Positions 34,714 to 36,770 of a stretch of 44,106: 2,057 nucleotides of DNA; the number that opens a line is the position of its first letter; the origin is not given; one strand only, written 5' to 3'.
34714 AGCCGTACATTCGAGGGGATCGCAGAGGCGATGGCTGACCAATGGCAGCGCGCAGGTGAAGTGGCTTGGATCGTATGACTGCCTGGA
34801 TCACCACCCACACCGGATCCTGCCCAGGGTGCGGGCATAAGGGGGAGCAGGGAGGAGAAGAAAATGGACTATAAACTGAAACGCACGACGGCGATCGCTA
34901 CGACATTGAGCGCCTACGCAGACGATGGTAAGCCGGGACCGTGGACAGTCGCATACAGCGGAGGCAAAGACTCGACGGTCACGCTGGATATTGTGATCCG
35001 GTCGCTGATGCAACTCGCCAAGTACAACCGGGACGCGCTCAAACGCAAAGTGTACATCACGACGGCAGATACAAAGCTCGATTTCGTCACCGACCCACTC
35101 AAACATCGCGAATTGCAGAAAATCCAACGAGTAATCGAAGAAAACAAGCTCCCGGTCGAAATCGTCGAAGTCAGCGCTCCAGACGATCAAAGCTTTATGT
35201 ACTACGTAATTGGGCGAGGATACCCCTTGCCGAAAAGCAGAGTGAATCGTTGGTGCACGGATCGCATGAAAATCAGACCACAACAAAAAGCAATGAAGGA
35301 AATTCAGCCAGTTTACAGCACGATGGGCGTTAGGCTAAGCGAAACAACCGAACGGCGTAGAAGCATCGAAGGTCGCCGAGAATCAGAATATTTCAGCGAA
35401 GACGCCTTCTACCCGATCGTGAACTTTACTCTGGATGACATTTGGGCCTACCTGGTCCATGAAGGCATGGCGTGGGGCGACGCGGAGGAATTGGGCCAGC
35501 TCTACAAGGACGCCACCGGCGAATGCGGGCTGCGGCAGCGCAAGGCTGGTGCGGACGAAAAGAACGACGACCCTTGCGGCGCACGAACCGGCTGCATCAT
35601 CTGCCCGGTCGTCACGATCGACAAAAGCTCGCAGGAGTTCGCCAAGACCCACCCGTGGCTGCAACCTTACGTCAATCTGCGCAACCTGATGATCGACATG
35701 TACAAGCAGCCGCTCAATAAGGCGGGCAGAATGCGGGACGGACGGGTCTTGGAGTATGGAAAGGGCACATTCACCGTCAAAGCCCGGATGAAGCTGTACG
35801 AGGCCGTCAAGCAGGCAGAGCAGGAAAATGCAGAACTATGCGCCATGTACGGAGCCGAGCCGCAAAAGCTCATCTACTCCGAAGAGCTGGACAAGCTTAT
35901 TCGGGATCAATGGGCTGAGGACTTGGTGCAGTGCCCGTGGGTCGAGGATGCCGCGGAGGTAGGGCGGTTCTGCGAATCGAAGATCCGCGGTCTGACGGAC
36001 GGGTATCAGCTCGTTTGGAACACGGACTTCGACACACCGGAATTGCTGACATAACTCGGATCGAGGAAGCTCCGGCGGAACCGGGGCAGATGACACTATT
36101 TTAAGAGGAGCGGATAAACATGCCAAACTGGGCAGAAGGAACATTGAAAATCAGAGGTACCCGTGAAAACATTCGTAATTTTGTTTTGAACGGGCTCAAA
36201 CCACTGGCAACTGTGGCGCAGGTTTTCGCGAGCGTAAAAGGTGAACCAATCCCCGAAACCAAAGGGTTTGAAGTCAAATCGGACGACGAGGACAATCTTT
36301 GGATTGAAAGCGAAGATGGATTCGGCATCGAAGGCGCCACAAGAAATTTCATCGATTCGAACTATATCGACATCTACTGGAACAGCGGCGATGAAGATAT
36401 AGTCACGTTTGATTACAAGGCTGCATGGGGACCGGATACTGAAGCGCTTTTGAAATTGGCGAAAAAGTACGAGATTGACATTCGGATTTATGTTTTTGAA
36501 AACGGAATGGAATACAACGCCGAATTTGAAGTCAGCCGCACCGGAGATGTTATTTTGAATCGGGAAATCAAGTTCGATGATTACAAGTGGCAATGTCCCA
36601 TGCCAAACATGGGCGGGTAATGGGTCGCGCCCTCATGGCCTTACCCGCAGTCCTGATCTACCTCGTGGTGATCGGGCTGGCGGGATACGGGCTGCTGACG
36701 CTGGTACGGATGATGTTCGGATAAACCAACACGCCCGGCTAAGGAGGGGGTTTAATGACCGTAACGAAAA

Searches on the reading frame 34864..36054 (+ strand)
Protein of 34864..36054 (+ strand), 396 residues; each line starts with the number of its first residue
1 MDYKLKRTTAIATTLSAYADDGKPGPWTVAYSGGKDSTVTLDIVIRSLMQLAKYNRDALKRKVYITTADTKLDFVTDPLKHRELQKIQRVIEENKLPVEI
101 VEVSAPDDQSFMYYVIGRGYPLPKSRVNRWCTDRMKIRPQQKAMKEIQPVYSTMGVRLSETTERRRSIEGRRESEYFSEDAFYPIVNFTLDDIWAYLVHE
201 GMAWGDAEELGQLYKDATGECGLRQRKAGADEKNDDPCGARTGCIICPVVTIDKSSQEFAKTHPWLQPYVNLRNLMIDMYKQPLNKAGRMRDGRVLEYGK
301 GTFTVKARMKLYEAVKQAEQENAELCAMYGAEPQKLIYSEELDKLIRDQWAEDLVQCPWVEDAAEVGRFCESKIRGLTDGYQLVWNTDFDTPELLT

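Call 5: search_protein_families(library=pfam, proteins=[window:34864-36054:+], max_evalue=0.1)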
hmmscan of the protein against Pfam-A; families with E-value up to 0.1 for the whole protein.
window:34864-36054:+ (396 aa): 2 families
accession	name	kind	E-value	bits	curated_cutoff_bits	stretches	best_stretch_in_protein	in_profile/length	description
PF01507.26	PAPS_reduct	-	1.8e-11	44.8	22.5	1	28-201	3-153/175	Phosphoadenosine phosphosulfate reductase domain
PF01171.26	ATP_bind_3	-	0.015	15.5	27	0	28-105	3-68/182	PP-loop family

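Call 10: find_related_loci(query=window:34864-36054:+, collection=viral_contigs, flank=6000)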
Query window:34864-36054:+ (396 aa) in viral_contigs; peptide patterns used: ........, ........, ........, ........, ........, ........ (x = any residue, [..] = any of these).
1 stretches matched a pattern, but none encodes a relative of the query by tblastn (E <= 1e-3).

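Call 11: find_related_loci(query=window:34864-36054:+, collection=genome_contigs, flank=8000)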
Query window:34864-36054:+ (396 aa) in genome_contigs; peptide patterns used: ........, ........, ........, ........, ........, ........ (x = any residue, [..] = any of these).
33 stretches matched a pattern, but none encodes a relative of the query by tblastn (E <= 1e-3).

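Call 12: find_homologous_proteins(query=window:34864-36054:+)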
Query window:34864-36054:+ (396 aa): 2731 proteins with E <= 0.001 among 5260 candidates; the best 120 are listed.
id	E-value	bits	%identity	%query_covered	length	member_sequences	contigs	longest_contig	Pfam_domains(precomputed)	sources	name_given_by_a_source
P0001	1.8e-234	796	87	99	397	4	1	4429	PF01507.26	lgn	-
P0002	8.6e-202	688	75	99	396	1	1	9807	PF01507.26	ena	-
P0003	1.0e-200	685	76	99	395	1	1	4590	PF01507.26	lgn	-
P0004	1.3e-198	678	75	99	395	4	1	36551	PF01507.26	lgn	-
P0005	1.1e-196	672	72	100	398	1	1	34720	PF01507.26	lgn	-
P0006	6.2e-196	669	73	99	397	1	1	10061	PF01507.26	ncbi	ncbi:hypothetical protein D3C76_336060 [compost metagenome]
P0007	4.5e-195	666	73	97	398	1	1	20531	PF01507.26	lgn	-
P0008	5.1e-195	666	73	99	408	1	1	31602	PF01507.26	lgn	-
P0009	1.9e-194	664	72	98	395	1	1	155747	PF01507.26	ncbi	ncbi:MAG: phosphoadenosine phosphosulfate reductase family protein [Bacillota bacterium]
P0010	9.4e-194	662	72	97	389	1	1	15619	PF01507.26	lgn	-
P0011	5.6e-193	659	72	99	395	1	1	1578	PF01507.26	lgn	-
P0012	7.2e-193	659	72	98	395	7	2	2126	PF01507.26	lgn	-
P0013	1.3e-191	655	72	99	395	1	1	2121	PF01507.26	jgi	-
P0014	1.4e-191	655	72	98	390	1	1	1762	PF01507.26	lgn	-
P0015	6.3e-191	653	71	98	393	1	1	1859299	PF01507.26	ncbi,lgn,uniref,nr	ncbi:hypothetical protein BK131_04385 [Paenibacillus amylolyticus]|uniref:Phosphoadenosine phosphosu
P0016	1.0e-190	652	71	98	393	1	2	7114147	PF01507.26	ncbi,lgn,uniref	ncbi:phosphoadenosine phosphosulfate reductase family protein [Paenibacillus sp. FSL k6-2145]|uniref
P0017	1.4e-189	648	71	98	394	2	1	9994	PF01507.26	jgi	jgi:DNA sulfur modification protein DndC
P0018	2.0e-189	648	71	99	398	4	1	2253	PF01507.26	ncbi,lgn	ncbi:hypothetical protein D3C74_280630 [compost metagenome]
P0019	2.5e-189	647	71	97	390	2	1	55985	PF01507.26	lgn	-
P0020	2.1e-188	644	71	99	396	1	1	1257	PF01507.26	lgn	-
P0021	4.6e-188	643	70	99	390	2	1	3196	PF01507.26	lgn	-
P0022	4.8e-188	643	71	99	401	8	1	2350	PF01507.26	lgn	-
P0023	1.0e-184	632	71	98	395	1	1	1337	PF01507.26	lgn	-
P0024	1.9e-182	625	69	98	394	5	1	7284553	PF01507.26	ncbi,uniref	ncbi:phosphoadenosine phosphosulfate reductase family protein [Paenibacillus sp. FSL P4-0176]|uniref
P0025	1.6e-180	618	68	98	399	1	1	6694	PF01507.26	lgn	-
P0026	3.8e-180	617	69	98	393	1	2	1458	PF01507.26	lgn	-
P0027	4.2e-180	617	68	99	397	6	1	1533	PF01507.26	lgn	-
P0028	2.8e-178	611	68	98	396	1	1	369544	PF01507.26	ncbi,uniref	ncbi:phosphoadenosine phosphosulfate reductase family protein [Paenibacillus sp. RC84]|uniref:phosph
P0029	4.0e-178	610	66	98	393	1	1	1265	PF01507.26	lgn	-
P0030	1.0e-176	606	66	99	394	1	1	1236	PF01507.26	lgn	-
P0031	1.2e-176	606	66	99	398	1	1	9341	PF01507.26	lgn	-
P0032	8.8e-175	599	66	99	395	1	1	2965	PF01507.26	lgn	-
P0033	4.5e-174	597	66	98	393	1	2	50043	PF01507.26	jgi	jgi:DNA sulfur modification protein DndC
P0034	2.4e-173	595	67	96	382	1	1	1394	PF01507.26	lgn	-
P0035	4.4e-173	594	66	99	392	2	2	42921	PF01507.26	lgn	-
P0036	2.4e-171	588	65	99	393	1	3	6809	PF01507.26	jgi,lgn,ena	jgi:3''-phosphoadenosine 5''-phosphosulfate sulfotransferase (PAPS reductase)/FAD synthetase and rel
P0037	6.3e-171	587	65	99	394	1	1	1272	PF01507.26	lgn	-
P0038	1.9e-170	585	65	99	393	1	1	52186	PF01507.26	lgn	-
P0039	1.7e-169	582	66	99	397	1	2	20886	PF01507.26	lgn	-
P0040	3.4e-169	581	73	88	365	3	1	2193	PF01507.26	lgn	-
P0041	9.7e-168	576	63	99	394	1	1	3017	PF01507.26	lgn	-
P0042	3.8e-153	528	93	61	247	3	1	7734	-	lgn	-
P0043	9.6e-150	517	74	74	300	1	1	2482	PF01507.26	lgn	-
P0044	6.9e-145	501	59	94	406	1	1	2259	PF01507.26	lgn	-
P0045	6.8e-139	481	73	70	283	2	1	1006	PF01507.26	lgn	-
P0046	1.5e-138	480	55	99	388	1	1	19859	PF01507.26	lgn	-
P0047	3.2e-138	479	55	98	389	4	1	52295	PF01507.26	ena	-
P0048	2.4e-137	476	74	68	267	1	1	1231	PF01507.26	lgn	-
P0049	2.7e-137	476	54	99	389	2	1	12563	PF01507.26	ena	-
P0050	3.1e-137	476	57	93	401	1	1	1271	PF01507.26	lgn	-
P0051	3.6e-137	476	56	95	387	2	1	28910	PF01507.26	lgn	-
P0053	3.9e-136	472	54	99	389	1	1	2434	PF01507.26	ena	-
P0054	1.1e-134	467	54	99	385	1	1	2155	PF01507.26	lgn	-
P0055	8.7e-134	464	55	97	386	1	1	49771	PF01507.26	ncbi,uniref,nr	ncbi:phosphoadenosine phosphosulfate reductase family protein [Brevibacillus nitrificans]|uniref:pho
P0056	2.9e-131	456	52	98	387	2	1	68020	PF01507.26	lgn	-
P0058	4.2e-129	449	52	97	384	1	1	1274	PF01507.26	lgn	-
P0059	3.2e-128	446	53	94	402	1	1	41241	PF01507.26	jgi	-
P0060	5.8e-128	445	53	97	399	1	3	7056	PF01507.26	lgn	-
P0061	9.0e-128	445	49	99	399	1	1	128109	PF01507.26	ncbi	ncbi:phosphoadenosine phosphosulfate reductase family protein [Paenibacillus elgii]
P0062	1.9e-126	440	50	100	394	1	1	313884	PF01507.26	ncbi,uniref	ncbi:phosphoadenosine phosphosulfate reductase domain-containing protein [Gorillibacterium sp. sgz50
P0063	2.3e-126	440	62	77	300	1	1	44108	PF01507.26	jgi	-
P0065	6.5e-125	435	51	99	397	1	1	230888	PF01507.26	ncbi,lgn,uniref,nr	ncbi:phosphoadenosine phosphosulfate reductase family protein [Paenibacillus prosopidis]|uniref:DNA 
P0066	1.1e-124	434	51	97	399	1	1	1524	PF01507.26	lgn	-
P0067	5.7e-123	429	49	99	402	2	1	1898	PF01507.26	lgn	-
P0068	7.2e-123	429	51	98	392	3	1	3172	PF01507.26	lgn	-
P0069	4.2e-122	426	50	99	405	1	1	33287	PF01507.26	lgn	-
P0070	5.8e-122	426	51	98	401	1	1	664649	PF01507.26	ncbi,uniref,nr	ncbi:hypothetical protein DNH61_11685 [Paenibacillus sambharensis]|uniref:Phosphoadenosine phosphosu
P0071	9.1e-122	425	65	71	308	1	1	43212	PF01507.26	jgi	jgi:DNA sulfur modification protein DndC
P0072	2.2e-120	420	50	98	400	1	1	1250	PF01507.26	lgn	-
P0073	3.8e-120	420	50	98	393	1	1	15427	PF01507.26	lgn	-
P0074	1.3e-119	418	49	97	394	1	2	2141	PF01507.26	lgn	-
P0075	1.3e-119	418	50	99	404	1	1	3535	PF01507.26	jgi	jgi:DNA sulfur modification protein DndC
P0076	1.4e-116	408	48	98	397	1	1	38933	PF01507.26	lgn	-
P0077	7.6e-116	405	48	99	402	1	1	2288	PF01507.26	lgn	-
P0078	1.7e-114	401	49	98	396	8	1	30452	PF01507.26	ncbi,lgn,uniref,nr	ncbi:phosphoadenosine phosphosulfate reductase family protein [Brevibacillus borstelensis]|uniref:ph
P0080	5.2e-114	399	48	97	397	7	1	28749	PF01507.26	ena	-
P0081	7.7e-109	382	47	97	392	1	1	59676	PF01507.26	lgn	-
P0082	4.9e-96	340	65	59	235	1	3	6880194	PF01507.26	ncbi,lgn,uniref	ncbi:phosphoadenosine phosphosulfate reductase family protein [Paenibacillus sp. FSL R5-0876]|uniref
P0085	1.5e-63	233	50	55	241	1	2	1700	PF01507.26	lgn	-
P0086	7.2e-61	224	33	89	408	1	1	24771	PF01507.26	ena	-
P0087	9.3e-56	208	32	87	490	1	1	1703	PF01507.26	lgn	-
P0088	5.7e-55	205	32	84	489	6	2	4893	PF01507.26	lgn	-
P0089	6.3e-53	198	29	91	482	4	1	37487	PF01507.26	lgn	-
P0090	2.1e-41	160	35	73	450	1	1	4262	PF01507.26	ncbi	ncbi:hypothetical protein D3C74_243540 [compost metagenome]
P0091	3.6e-40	156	35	73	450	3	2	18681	PF01507.26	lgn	-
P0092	5.0e-40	156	36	74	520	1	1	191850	PF01507.26,PF20306.4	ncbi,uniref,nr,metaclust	ncbi:DNA phosphorothioation system sulfurtransferase DndC [Shouchella shacheensis]|uniref:DNA phosph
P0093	2.2e-39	154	39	63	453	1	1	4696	PF01507.26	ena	-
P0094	5.6e-39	152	33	84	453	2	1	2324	PF01507.26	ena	-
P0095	7.7e-39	152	40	63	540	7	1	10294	PF01507.26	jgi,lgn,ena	jgi:DNA sulfur modification protein DndC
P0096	1.3e-38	151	34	84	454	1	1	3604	PF01507.26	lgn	-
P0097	1.6e-38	151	33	75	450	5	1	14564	PF01507.26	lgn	-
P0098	3.2e-38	150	36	68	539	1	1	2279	PF01507.26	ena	-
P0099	3.4e-38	150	35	85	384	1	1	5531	PF01507.26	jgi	jgi:DNA sulfur modification protein DndC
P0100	5.0e-38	149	35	68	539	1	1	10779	PF01507.26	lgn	-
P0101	5.3e-38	149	33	86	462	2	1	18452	PF01507.26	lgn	-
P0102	8.4e-38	148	36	64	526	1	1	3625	PF01507.26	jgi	jgi:DNA sulfur modification protein DndC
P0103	8.9e-38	148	36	68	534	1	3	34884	PF01507.26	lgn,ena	-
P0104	1.0e-37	148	35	83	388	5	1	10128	PF01507.26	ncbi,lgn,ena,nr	ncbi:MAG: DNA phosphorothioation system sulfurtransferase DndC [Planctomycetia bacterium]|nr:DNA pho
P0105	1.0e-37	148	35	68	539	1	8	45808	PF01507.26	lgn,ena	-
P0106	1.1e-37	148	34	84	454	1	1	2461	PF01507.26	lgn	-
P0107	1.2e-37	148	34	72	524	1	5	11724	PF01507.26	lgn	-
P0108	1.2e-37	148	34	83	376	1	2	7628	PF01507.26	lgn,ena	-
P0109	1.2e-37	148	35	68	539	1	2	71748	PF01507.26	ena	-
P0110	1.2e-37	148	35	68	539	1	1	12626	PF01507.26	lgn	-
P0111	1.3e-37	148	35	68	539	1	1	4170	PF01507.26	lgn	-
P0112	1.3e-37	148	35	68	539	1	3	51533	PF01507.26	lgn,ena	-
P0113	1.3e-37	148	35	68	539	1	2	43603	PF01507.26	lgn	-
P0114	1.3e-37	148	35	68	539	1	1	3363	PF01507.26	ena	-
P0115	1.3e-37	148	35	68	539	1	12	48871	PF01507.26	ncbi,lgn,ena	-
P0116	1.3e-37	148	35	68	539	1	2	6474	PF01507.26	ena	-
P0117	1.3e-37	148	35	68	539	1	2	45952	PF01507.26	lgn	-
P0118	1.3e-37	148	35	68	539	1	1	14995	PF01507.26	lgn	-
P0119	1.3e-37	148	36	68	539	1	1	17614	PF01507.26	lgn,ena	-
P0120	1.4e-37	148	35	68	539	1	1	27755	PF01507.26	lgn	-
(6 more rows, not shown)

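Call 13: find_encoding_contigs(protein=P0001, flank=5000, max_places=3)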
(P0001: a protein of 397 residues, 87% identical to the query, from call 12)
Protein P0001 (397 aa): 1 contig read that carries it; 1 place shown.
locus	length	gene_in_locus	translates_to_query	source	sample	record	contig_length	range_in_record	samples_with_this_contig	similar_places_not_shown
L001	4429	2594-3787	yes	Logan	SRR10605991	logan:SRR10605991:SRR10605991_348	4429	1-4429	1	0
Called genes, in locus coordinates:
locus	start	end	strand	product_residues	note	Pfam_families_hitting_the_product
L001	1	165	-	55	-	?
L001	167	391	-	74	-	-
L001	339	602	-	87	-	-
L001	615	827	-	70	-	PF01381:HTH_3, PF13560:HTH_31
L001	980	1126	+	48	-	-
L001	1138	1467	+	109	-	PF09388:SpoOE-like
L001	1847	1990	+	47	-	-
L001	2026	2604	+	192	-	-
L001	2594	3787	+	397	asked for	PF01507:PAPS_reduct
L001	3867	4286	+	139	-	-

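Call 14: find_encoding_contigs(protein=P0042, flank=6000, max_places=3)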
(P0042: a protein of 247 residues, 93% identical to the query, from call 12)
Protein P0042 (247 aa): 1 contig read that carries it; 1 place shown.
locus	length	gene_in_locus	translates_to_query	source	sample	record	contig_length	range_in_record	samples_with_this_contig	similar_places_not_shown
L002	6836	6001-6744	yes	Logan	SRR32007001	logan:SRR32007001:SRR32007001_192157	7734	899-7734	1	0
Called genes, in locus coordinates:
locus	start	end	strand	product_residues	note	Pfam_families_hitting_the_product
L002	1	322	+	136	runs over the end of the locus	PF00436:SSB, PF22657:SSB_1 (weak)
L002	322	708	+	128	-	-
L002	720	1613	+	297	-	-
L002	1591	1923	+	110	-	-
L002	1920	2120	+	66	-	-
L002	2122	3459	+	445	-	PF00772:DnaB, PF03796:DnaB_C, PF06745:ATPase (weak), PF13481:AAA_25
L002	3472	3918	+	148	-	PF13392:HNH_3, PF00847:AP2 (weak)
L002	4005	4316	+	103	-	-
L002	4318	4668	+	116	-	-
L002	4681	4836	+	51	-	PF21847:DUF6906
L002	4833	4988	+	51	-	-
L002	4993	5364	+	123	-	-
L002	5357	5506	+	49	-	-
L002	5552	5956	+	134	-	-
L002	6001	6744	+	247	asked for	-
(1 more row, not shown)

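Call 15: find_encoding_contigs(protein=P0004, flank=5000, max_places=3)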
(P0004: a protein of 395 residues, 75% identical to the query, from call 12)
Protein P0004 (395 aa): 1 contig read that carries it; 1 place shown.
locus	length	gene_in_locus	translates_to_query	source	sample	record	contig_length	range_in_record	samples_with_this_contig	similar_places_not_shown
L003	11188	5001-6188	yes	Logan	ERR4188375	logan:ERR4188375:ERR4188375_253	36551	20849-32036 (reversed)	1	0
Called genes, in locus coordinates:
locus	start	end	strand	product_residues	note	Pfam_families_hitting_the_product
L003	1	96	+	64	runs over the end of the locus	-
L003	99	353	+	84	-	-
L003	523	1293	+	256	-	PF03837:RecT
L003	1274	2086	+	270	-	PF12684:DUF3799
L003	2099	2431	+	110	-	-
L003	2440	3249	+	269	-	-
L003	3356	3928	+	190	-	PF00308:Bac_DnaA, PF01695:IstB_IS21, PF01637:ATPase_2 (faint), PF20720:nSTAND3 (weak)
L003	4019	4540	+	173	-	-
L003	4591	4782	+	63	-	-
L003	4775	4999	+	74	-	-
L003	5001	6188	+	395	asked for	PF01507:PAPS_reduct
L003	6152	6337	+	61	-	-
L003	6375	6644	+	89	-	PF27286:YosH_C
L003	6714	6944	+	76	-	-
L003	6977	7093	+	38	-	-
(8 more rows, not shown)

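Call 23: find_encoding_contigs(protein=P0002, flank=4000, max_places=2)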
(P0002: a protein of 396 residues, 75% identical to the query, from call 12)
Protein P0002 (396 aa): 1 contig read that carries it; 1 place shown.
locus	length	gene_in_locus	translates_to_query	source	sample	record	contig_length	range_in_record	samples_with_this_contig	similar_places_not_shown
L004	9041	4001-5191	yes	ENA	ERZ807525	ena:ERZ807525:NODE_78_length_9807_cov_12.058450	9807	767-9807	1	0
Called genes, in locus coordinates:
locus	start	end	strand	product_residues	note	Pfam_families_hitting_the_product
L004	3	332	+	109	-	-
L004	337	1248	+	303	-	PF14297:Lin1244_N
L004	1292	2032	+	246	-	PF01695:IstB_IS21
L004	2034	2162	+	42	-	-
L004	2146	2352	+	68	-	-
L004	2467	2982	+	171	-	-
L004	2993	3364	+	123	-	-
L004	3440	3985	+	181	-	-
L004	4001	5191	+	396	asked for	PF01507:PAPS_reduct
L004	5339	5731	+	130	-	-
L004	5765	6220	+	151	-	-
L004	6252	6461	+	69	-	-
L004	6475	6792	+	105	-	-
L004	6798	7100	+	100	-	-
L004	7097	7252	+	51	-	-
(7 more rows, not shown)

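Call 24: find_encoding_contigs(protein=P0003, flank=4000, max_places=2)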
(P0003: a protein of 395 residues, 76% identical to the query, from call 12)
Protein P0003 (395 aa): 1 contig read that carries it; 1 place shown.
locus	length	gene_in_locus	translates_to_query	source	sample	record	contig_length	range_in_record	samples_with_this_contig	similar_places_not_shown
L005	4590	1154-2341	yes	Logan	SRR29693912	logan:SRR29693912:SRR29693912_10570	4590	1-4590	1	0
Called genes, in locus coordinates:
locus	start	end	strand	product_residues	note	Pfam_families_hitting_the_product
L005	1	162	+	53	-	?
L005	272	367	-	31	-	-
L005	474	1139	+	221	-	-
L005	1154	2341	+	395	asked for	PF01507:PAPS_reduct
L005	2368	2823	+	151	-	PF02086:MethyltransfD12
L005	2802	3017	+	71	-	PF02086:MethyltransfD12 (weak)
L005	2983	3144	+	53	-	-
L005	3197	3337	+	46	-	-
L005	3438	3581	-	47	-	-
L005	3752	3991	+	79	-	-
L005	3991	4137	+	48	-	-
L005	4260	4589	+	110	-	?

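Call 25: find_encoding_contigs(protein=P0005, flank=4000, max_places=2)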
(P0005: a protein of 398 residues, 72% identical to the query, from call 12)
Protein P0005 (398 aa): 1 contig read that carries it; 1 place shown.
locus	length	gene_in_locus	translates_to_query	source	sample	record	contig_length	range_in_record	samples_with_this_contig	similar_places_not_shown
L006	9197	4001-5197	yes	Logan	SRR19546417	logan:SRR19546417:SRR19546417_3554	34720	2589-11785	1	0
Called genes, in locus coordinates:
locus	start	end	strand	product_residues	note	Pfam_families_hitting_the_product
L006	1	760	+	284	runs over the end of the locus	-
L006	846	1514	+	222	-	PF00308:Bac_DnaA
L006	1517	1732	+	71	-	-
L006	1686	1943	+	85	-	-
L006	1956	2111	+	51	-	-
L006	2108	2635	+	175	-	-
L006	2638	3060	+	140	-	PF00692:dUTPase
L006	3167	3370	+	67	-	-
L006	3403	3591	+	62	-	-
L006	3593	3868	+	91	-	-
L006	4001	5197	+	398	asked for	PF01507:PAPS_reduct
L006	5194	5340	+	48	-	-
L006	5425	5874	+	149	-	-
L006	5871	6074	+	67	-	-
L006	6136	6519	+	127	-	PF04014:MazE_antitoxin (weak)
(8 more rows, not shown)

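Call 29: search_protein_families(library=phrogs, proteins=[window:34864-36054:+], max_evalue=0.01)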
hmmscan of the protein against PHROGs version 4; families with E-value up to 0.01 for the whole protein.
window:34864-36054:+ (396 aa): 3 families
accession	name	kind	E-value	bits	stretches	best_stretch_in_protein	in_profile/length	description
phrog_12882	-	moron, auxiliary metabolic gene and host takeover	6.4e-24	85.5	2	13-146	21-146/404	phosphoadenosine phosphosulfate reductase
phrog_424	-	moron, auxiliary metabolic gene and host takeover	4.5e-22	79.7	1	24-285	160-376/460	phosphoadenosine phosphosulfate reductase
phrog_2302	-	moron, auxiliary metabolic gene and host takeover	7.8e-13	49.1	2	120-202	136-218/381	phosphoadenosine phosphosulfate reductase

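Call 30: search_protein_families(library=ncbifam, proteins=[window:34864-36054:+], max_evalue=0.01)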
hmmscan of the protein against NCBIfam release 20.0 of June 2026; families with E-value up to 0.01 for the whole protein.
window:34864-36054:+ (396 aa): 9 families
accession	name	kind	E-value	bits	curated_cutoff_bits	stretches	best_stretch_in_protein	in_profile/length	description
NF005316.0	PRK06850.1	equivalog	9.7e-51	173.1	536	1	17-353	24-375/505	hypothetical protein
TIGR03183.1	DNA_S_dndC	equivalog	2.1e-47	162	290.4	1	25-353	14-364/447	DNA phosphorothioation system sulfurtransferase DndC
NF010367.0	PRK13795.1-2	equivalog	2.6e-08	32.8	456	1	26-200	244-395/584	hypothetical protein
NF006351.0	PRK08576.1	equivalog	4.4e-07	28.9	290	1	28-166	238-348/436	hypothetical protein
NF006327.0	PRK08557.1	equivalog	3.4e-06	26.1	366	1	29-203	186-337/415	hypothetical protein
TIGR00434.1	cysH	subfamily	7.7e-05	22.7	165.1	1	95-234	64-199/214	phosophoadenylyl-sulfate reductase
NF002537.0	PRK02090.1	equivalog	0.00021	21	154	1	30-200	46-192/244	phosphoadenylyl-sulfate reductase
NF010368.0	PRK13795.1-3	equivalog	0.00063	18.1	588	1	26-204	249-404/635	hypothetical protein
NF010366.0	PRK13795.1-1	equivalog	0.002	16.3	745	1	25-184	267-407/667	hypothetical protein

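Call 39: find_related_loci(query=A1, collection=metagenome_contigs, flank=3000)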
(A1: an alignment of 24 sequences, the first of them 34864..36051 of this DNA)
Query A1 (396 aa) in metagenome_contigs; peptide patterns used: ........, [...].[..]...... (x = any residue, [..] = any of these).
223 stretches matched a pattern; 13 encode a relative of the query (tblastn E <= 1e-3); 13 distinct loci.
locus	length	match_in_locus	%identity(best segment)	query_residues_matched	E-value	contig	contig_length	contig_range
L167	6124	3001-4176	74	1-392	0e+0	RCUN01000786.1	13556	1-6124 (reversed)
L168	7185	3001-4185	73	1-394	0e+0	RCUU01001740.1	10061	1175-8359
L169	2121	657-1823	72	1-392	0e+0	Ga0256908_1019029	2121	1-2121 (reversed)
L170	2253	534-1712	71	1-393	0e+0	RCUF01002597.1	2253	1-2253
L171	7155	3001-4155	67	1-386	1e-179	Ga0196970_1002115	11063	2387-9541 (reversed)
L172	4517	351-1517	65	1-392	3e-179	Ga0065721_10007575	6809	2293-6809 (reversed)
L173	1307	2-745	78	146-392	7e-144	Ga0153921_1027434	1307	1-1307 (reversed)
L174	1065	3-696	81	168-394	1e-116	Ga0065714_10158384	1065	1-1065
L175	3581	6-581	74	200-391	1e-94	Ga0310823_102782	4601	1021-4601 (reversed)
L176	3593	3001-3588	58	2-197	2e-76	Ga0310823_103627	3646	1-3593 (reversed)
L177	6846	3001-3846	30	26-295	4e-34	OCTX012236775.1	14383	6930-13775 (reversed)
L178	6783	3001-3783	32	26-274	2e-34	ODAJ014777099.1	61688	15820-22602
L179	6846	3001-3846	32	26-295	1e-32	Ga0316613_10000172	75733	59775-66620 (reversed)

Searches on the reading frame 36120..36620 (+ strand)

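Call 62: search_protein_families(library=pfam, proteins=[window:36120-36620:+], max_evalue=0.001)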
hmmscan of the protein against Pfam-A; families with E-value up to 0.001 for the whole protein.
window:36120-36620:+ (166 aa): 1 family
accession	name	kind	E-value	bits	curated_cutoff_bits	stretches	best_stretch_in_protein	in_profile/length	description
PF18406.6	DUF1281_C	-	4e-08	33.5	22.8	1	84-134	3-53/88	Ferredoxin-like domain in Api92-like protein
